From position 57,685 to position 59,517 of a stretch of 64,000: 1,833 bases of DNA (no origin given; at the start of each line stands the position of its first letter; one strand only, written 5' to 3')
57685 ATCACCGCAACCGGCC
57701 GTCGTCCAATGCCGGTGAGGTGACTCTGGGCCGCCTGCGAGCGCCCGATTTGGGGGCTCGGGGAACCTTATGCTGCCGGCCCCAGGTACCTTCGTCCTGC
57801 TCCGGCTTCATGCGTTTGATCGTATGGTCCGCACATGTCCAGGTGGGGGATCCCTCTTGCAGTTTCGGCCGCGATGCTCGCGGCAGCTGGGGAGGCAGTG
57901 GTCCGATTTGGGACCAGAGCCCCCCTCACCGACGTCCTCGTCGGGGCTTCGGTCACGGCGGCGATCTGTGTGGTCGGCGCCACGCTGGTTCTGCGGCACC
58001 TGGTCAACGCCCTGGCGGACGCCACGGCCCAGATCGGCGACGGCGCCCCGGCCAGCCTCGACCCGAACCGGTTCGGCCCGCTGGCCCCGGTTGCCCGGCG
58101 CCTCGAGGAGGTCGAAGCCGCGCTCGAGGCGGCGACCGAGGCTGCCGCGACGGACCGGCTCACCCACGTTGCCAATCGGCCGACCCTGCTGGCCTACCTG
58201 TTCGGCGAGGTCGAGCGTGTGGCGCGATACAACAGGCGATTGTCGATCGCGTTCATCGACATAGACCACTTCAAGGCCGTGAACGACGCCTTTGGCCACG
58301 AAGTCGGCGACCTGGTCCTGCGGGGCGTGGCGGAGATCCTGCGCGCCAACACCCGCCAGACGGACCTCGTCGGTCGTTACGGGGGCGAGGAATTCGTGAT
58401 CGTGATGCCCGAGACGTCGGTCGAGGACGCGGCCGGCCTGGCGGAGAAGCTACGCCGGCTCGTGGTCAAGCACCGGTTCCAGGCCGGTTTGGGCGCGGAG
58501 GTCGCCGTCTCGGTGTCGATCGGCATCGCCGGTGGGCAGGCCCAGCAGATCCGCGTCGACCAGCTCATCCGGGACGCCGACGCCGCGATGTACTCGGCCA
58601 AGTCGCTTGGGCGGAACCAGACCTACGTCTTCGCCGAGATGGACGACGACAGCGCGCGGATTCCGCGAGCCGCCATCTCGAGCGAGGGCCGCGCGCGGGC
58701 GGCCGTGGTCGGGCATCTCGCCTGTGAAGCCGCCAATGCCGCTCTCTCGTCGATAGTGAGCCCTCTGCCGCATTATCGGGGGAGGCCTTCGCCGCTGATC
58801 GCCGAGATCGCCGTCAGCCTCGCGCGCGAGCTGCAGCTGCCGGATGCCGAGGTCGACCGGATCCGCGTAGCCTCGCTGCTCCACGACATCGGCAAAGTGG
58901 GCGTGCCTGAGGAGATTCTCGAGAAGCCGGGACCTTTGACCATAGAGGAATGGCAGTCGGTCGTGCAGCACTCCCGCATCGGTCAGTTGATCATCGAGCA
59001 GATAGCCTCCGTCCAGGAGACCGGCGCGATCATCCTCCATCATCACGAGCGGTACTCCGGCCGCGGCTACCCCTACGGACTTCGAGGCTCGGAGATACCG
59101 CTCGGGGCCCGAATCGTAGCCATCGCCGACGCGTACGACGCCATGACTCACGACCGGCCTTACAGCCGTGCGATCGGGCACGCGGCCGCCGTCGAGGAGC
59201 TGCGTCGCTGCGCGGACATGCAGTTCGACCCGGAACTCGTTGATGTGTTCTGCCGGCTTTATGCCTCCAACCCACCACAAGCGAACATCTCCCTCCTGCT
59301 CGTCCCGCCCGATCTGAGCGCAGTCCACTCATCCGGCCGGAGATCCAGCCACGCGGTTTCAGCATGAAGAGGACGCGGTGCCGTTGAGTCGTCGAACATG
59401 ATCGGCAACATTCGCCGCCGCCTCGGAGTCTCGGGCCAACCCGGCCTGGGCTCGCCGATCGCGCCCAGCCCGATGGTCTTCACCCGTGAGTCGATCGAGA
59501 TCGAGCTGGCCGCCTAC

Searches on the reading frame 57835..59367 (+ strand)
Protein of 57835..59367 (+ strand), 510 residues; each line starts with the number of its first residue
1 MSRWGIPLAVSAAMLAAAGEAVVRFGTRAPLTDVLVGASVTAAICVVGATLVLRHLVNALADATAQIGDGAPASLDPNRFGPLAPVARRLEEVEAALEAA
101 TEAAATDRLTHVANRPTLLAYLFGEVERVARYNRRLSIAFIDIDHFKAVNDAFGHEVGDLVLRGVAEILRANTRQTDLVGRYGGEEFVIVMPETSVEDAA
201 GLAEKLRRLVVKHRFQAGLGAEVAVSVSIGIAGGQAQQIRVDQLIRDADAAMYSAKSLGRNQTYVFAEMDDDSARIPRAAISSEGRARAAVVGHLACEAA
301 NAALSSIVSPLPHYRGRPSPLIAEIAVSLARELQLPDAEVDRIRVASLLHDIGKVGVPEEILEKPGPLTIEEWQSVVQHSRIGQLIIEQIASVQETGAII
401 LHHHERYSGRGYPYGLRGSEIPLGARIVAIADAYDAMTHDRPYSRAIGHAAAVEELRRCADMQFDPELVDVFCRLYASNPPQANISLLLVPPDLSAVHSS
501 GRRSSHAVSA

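Call 22: find_encoding_contigs(protein=window:57835-59367:+, flank=10000, max_places=1)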
Protein window:57835-59367:+ (510 aa): no gene with exactly this product is on record in the collection.

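Call 25: search_protein_families(library=pfam, proteins=[window:57835-59367:+], max_evalue=0.0001)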
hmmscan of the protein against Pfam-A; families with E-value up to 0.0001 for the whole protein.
window:57835-59367:+ (510 aa): 3 families
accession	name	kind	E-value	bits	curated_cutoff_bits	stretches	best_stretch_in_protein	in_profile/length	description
PF00990.26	GGDEF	-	2.7e-44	151.2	23.8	1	104-262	1-161/161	Diguanylate cyclase, GGDEF domain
PF13487.12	HD_5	-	1.6e-35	122.8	27.2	1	314-468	13-170/170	HD domain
PF01966.28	HD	-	5.5e-21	75.5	22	1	323-437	9-116/116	HD domain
